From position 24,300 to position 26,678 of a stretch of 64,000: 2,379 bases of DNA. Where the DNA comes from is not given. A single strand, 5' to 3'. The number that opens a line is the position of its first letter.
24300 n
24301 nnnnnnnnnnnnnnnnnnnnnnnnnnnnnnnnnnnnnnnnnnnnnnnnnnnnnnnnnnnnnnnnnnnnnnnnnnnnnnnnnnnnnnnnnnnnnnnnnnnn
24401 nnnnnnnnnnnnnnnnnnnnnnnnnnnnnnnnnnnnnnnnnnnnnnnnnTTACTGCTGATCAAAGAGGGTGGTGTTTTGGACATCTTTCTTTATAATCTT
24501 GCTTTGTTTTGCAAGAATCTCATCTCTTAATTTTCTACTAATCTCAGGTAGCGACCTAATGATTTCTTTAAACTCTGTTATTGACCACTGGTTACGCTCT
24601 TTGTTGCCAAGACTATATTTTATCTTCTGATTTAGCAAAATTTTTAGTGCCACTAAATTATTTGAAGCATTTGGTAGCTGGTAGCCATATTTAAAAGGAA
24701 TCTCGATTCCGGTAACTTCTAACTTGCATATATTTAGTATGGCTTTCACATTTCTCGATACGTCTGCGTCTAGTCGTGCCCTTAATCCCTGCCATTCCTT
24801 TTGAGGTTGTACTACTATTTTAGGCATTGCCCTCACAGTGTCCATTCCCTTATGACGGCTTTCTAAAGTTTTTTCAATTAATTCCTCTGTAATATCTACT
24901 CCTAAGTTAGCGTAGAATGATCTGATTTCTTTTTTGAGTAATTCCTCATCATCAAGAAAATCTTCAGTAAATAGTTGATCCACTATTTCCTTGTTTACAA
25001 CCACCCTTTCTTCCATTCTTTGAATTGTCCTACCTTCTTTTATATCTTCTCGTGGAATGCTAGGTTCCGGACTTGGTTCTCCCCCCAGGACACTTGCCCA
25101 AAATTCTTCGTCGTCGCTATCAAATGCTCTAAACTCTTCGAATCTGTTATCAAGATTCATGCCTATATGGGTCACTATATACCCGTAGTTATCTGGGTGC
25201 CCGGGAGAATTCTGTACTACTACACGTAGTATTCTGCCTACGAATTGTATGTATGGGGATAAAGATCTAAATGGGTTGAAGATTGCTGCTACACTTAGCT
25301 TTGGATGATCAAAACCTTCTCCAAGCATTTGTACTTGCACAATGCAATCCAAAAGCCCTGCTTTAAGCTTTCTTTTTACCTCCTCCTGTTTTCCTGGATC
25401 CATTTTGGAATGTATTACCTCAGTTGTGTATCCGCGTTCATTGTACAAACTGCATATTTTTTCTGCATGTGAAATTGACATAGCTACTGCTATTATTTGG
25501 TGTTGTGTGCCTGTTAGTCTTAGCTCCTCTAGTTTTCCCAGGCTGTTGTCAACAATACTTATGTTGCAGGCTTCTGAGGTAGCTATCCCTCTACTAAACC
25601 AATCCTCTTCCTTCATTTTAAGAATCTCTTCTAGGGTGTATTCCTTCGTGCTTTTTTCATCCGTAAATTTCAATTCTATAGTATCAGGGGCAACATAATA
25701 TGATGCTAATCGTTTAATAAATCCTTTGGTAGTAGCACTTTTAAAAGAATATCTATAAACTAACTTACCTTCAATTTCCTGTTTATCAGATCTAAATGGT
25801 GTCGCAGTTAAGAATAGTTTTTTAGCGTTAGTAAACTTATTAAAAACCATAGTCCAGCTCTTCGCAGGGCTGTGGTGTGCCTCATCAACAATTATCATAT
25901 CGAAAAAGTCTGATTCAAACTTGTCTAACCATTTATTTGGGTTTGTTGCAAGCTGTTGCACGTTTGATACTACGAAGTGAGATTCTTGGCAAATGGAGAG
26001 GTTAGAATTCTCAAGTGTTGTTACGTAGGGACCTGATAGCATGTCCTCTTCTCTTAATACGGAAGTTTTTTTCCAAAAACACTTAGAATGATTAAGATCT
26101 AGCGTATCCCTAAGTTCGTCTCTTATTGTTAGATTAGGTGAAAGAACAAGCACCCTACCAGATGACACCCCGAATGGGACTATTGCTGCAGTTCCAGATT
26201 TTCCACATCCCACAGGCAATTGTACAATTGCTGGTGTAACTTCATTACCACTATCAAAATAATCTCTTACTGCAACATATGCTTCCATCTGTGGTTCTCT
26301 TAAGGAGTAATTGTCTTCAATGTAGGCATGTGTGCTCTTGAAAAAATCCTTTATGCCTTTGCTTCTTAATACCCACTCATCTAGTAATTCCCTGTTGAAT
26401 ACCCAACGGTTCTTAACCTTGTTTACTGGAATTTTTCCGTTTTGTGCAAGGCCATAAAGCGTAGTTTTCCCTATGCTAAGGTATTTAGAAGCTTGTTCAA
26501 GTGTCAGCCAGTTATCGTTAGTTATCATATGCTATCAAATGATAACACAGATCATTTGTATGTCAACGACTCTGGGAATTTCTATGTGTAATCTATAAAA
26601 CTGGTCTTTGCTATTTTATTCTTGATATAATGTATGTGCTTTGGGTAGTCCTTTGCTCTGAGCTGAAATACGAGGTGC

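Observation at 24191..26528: HTH-DEAH helicase plus overlapping zinc-ribbon protein: candidate uncharacterised two-gene defence module beside the Type I RM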

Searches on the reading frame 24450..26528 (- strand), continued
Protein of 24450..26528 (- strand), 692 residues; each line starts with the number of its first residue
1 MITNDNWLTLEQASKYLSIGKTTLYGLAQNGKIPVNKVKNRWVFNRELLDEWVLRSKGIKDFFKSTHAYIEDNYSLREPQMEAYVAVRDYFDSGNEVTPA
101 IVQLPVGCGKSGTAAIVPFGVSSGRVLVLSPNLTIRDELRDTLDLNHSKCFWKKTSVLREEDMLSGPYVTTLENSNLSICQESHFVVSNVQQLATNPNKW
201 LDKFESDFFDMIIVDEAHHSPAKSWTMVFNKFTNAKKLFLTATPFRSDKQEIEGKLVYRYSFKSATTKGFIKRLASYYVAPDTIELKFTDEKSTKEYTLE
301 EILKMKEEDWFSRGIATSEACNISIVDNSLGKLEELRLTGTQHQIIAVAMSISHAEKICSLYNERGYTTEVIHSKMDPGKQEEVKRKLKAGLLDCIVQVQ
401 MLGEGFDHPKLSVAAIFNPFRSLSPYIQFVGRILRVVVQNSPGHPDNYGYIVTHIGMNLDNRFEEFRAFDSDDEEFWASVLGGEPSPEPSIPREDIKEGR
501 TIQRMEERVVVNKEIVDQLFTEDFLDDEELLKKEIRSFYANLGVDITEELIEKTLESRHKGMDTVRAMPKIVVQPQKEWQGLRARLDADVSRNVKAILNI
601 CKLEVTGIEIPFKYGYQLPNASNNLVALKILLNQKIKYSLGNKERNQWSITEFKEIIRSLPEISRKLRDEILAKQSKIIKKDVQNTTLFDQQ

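Call 54: find_related_loci(query=A2, collection=viral_contigs, flank=10000)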
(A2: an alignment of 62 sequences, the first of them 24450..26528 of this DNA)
Query A2 (692 aa) in viral_contigs; peptide patterns used: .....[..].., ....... (x = any residue, [..] = any of these).
60 stretches matched a pattern; 24 encode a relative of the query (tblastn E <= 1e-3); 24 distinct loci.
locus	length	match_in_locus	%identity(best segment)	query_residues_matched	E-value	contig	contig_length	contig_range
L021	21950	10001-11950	52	5-667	0e+0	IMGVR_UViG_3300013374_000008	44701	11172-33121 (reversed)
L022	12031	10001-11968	50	1-663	0e+0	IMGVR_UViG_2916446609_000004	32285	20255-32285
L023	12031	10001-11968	49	1-663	0e+0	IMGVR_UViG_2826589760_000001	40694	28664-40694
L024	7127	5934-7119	50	62-460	5e-115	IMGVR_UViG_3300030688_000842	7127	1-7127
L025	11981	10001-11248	41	70-481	2e-96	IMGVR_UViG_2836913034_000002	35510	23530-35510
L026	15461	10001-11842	34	62-674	8e-95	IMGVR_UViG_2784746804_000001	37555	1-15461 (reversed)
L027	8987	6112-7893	31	63-673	1e-90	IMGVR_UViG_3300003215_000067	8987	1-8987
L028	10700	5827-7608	31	63-673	2e-90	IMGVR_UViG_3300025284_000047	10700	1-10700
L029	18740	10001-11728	33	63-656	2e-90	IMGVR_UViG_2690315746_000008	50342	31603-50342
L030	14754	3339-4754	35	55-514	3e-90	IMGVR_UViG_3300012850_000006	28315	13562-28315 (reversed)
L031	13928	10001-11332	37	51-494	2e-89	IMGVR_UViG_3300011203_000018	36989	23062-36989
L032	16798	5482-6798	38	63-491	7e-89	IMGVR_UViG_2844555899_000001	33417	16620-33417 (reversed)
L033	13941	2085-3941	32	62-677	9e-88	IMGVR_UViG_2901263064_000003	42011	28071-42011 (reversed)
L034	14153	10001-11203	39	62-460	4e-87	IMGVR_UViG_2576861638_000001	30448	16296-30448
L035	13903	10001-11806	32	61-653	3e-86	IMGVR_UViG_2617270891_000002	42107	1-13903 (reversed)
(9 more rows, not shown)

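Call 55: search_protein_families(library=phrogs, proteins=[window:24450-26528:-], max_evalue=0.01)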
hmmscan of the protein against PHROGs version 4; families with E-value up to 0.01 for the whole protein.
window:24450-26528:- (692 aa): 10 families
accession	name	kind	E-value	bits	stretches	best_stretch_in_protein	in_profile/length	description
phrog_16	-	DNA, RNA and nucleotide metabolism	1.5e-56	193.2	1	48-599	246-682/986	DNA helicase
phrog_9690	-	DNA, RNA and nucleotide metabolism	1.2e-09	38.6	1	187-436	24-256/306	DNA helicase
phrog_16694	-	unknown function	2.4e-07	30.1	1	201-271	393-480/1010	-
phrog_7338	-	unknown function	2.6e-07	31.8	1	4-56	27-80/87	-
phrog_27849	-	unknown function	1.3e-06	27.9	1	335-435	438-544/664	-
phrog_66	-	integration and excision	1.1e-05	26.3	1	3-58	89-145/412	excisionase and transcriptional regulator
phrog_2488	-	DNA, RNA and nucleotide metabolism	3e-05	23.9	0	181-302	147-280/579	DNA helicase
phrog_25262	-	unknown function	0.00045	21.2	1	2-57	29-85/106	-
phrog_62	-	DNA, RNA and nucleotide metabolism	0.001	17.6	0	105-246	717-851/1881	DNA helicase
phrog_16129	-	integration and excision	0.0015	19.4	1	7-47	13-56/67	excisionase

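Call 56: find_related_loci(query=A2, collection=metagenome_contigs, flank=10000)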
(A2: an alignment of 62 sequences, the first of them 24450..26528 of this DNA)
Query A2 (692 aa) in metagenome_contigs; peptide patterns used: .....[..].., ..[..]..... (x = any residue, [..] = any of these).
600 stretches matched a pattern (row limit reached: there are more); 513 encode a relative of the query (tblastn E <= 1e-3); the best 80 are kept; 80 distinct loci.
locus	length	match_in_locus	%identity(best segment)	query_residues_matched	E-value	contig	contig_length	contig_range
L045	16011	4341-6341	52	7-687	0e+0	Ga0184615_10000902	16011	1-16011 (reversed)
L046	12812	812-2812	52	7-687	0e+0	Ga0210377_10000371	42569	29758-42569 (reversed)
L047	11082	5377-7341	55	1-667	0e+0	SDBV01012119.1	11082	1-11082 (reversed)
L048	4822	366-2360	52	2-671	0e+0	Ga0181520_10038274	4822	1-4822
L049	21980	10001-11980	53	7-671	0e+0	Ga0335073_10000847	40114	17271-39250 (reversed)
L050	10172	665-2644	53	7-671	0e+0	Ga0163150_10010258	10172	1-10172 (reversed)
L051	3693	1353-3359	53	2-668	0e+0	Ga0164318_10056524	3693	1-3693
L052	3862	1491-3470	53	7-671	0e+0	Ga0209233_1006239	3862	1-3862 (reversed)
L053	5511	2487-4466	53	7-671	0e+0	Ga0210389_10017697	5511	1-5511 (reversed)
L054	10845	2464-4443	53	7-671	0e+0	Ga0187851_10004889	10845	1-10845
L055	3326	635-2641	52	3-676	0e+0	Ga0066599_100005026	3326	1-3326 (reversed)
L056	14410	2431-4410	53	7-671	0e+0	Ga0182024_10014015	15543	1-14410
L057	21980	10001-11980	53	7-671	0e+0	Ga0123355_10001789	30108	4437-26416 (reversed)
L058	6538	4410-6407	52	1-671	0e+0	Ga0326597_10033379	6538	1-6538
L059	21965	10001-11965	53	5-663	0e+0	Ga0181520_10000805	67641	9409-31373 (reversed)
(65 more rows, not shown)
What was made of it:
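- Tried and rejected: Larger samples came from the IMG/VR and metagenome scans run with the alignment (calls 54, 56).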

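Call 66: search_protein_families(library=pfam, alignment_id=A4, max_evalue=0.00001)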
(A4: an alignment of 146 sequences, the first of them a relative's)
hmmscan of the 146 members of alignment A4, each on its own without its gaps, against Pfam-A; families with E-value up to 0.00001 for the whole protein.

A. member 1, L063:10691-10996:- (101 aa): 0 families

B. families by the number of members that match (of 146 scanned): 97 families (the first 25 are shown)
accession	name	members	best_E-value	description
PF00589.27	Phage_integrase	4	1.7e-32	Phage integrase family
PF01555.25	N6_N4_Mtase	4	2.6e-08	DNA methylase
PF00239.26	Resolvase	3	3e-41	Resolvase, N terminal domain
PF00403.32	HMA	3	4.7e-14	Heavy-metal-associated domain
PF01381.28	HTH_3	3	1.7e-11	Helix-turn-helix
PF13560.12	HTH_31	3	9.1e-11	Helix-turn-helix domain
PF22531.2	DUF7002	2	1e-72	Family of unknown function (DUF7002)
PF13386.12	DsbD_2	2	6.6e-36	Cytochrome C biogenesis protein transmembrane region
PF13304.12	AAA_21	2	1.4e-33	AAA domain, putative AbiEii toxin, Type IV TA system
PF00881.29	Nitroreductase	2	2.8e-33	Nitroreductase family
PF00271.37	Helicase_C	2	9.1e-19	Helicase conserved C-terminal domain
PF01170.24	UPF0020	2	2.4e-09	RMKL-like, methyltransferase domain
PF02796.21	HTH_7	2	2.8e-09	Helix-turn-helix domain of resolvase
PF04851.21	ResIII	2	2e-07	Type III restriction enzyme, res subunit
PF11867.13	T1RH-like_C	1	3.3e-118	Type I restriction enzyme HindI endonuclease subunit-like, C-terminal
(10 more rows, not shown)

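Call 67: search_protein_families(library=padloc, alignment_id=A4, max_evalue=1e-10)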
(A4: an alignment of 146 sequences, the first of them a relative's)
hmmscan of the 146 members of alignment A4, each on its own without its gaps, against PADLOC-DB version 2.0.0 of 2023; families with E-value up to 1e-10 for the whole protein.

A. member 1, L063:10691-10996:- (101 aa): 0 families

B. families by the number of members that match (of 146 scanned): 132 families (the first 25 are shown)
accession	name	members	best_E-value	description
PDLC03224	MTase_II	4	1.6e-153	Type II methyltransferase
PDLC03322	MTase_II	4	1e-119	Type II methyltransferase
PDLC03362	MTase_II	4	1.1e-30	Type II methyltransferase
PDLC03364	MTase_II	4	4.2e-25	Type II methyltransferase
PDLC03306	MTase_II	3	1.5e-14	Type II methyltransferase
PDLC03353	MTase_II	3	1.9e-14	Type II methyltransferase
PDLC03859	LmuB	2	1.3e-133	-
PDLC02335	AbiLi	2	5.2e-101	AbiLi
PDLC03377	MTase_II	2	5.8e-59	Type II methyltransferase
PDLC03626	REase_MTase_IIG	2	3.1e-42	Type IIG restriction enzyme-methyltransferase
PDLC02623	DrmD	2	1.3e-40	DrmD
PDLC03360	MTase_II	2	4.4e-40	Type II methyltransferase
PDLC02621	DrmD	2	6.9e-38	DrmD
PDLC02500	BrxHI|BrxHII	2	3.9e-36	BrxHI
PDLC02619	DrmD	2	3.7e-34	DrmD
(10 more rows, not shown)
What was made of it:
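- A random sample of 146 neighbours includes methyltransferases, LmuB, AbiLi, type IIG, BsoBI and AbiEii-like AAA_21 genes, plus integrases and resolvases (calls 66, 67).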

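Call 89: search_protein_families(library=pfam, proteins=[L020:8830-9771:-, L020:12283-13098:-, L005:8587-9459:+, L012:7284-9845:+, L012:5664-7229:+, L015:9706-14457:-], max_evalue=0.001)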
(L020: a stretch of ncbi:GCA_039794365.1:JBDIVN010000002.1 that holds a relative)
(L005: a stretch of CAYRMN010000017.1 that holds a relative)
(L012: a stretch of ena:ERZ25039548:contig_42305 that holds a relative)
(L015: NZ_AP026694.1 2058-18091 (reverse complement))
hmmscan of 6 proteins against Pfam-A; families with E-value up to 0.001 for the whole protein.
L020:8830-9771:- (313 aa): 2 families
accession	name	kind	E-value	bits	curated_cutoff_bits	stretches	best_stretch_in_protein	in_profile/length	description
PF21703.3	Gp10A-like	-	1.6e-86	290.9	27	1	57-310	2-278/279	Major capsid protein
PF19821.5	Phage_capsid_2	-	3.5e-05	23.6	25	1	51-223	35-211/293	Phage capsid protein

L020:12283-13098:- (271 aa): 1 family
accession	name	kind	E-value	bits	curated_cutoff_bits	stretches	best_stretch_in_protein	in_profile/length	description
PF05396.16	Phage_T7_Capsid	-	3.2e-25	90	27.1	1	111-266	21-186/188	Phage T7 capsid assembly protein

L005:8587-9459:+ (290 aa): 1 family
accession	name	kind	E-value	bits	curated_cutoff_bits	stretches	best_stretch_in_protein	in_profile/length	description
PF18144.7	SMODS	-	6.1e-11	43.3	26.5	1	6-156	4-160/164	Second Messenger Oligonucleotide or Dinucleotide Synthetase domain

L012:7284-9845:+ (853 aa): 1 family
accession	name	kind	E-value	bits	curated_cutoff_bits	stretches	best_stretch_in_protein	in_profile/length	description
PF13091.12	PLDc_2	-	1.2e-06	28.8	27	0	48-116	44-113/132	PLD-like domain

L012:5664-7229:+ (521 aa): 0 families

L015:9706-14457:- (1583 aa): 7 families
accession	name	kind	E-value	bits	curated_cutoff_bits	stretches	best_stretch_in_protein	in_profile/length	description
PF18135.7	Type_ISP_C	-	2.4e-95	320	25.9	1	1179-1564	2-342/342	Type ISP C-terminal specificity domain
PF22240.1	ISP_coupler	-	3.6e-50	170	27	1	679-804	1-126/126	Type ISP restriction-modification enzyme, coupler domain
PF04851.21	ResIII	-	1.1e-26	94.1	22.5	1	100-297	2-163/164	Type III restriction enzyme, res subunit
PF00270.35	DEAD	-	1.5e-09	38.2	26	1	105-301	3-165/167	DEAD/DEAH box helicase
PF00271.37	Helicase_C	-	1.6e-07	32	23.5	1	456-529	40-109/110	Helicase conserved C-terminal domain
PF07669.17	Eco57I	-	1.8e-06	28.6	25.3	1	943-1074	51-166/171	Eco57I restriction-modification methylase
PF02384.22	N6_Mtase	-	9.2e-05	22.3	20.4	1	807-993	4-148/311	N-6 DNA Methylase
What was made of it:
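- An SMODS gene with a 4TM effector (calls 66, 89).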

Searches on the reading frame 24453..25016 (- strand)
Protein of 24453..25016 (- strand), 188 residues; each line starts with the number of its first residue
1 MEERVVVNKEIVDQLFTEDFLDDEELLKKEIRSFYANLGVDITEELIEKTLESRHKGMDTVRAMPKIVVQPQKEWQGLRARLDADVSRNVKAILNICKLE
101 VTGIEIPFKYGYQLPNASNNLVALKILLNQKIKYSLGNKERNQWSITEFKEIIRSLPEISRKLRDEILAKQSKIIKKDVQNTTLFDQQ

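Call 87: search_solved_structures(query=A5, max_evalue=10, show_alignments=1)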
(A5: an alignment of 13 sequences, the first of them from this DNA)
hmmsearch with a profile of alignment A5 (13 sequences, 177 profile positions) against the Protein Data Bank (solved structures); distinct sequences matched with E-value up to 10: 2.
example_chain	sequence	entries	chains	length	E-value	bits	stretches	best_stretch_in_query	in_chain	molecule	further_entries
8qox_B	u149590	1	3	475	0.11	15.3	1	101-175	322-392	Conserved membrane protein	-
1rtw_A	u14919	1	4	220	0.73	12.6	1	129-169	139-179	transcriptional activator, putative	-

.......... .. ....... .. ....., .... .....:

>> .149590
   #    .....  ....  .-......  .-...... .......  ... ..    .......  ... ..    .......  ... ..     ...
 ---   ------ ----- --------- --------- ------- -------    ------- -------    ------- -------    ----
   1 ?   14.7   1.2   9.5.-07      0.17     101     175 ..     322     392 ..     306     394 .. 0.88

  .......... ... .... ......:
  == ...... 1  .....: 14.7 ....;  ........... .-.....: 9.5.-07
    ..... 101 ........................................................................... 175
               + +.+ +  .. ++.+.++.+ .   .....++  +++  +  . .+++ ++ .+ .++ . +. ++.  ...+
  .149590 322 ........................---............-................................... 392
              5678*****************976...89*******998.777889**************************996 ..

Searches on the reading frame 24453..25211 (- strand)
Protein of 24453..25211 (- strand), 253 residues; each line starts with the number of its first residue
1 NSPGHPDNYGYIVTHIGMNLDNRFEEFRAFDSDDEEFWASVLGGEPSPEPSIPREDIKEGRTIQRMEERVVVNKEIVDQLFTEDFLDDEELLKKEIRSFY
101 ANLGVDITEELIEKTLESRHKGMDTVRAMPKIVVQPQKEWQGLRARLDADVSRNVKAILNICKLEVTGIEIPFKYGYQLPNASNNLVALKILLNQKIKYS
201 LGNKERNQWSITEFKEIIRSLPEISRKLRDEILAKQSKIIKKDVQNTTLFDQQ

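Call 46: search_protein_representatives(protein=window:24453-25211:-)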
Query: 253 residues. Proteins with E-value up to 0.001 (for the whole library): 76; up to 1e-10: 29; up to 1e-30: 4. The best 76 are listed.
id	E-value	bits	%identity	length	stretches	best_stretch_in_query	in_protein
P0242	4.4e-37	144.2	41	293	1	1-227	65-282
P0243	1.3e-34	136.2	38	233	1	1-211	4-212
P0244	1.8e-34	135.7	37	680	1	1-228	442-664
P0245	2.8e-32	128.5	37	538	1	1-235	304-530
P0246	2.6e-27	112.2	34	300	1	1-225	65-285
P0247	7.7e-27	110.7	38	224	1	18-223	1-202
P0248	3.4e-26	108.6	33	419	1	1-232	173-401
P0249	7.8e-24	100.8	52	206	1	1-109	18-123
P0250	5.7e-23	98.0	46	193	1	1-145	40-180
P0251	1.9e-22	96.3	36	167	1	72-237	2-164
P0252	5.4e-20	88.3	35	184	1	18-191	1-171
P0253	1.3e-19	87.1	55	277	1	1-87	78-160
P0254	1.8e-18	83.3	52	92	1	1-89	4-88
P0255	1.4e-17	80.4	50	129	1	4-96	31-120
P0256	2.1e-16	76.5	31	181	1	65-232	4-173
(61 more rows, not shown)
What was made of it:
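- Tried and rejected: The C-terminal domain gave nothing outside its own family: 76 representatives, all of this family or fragments (call 46).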
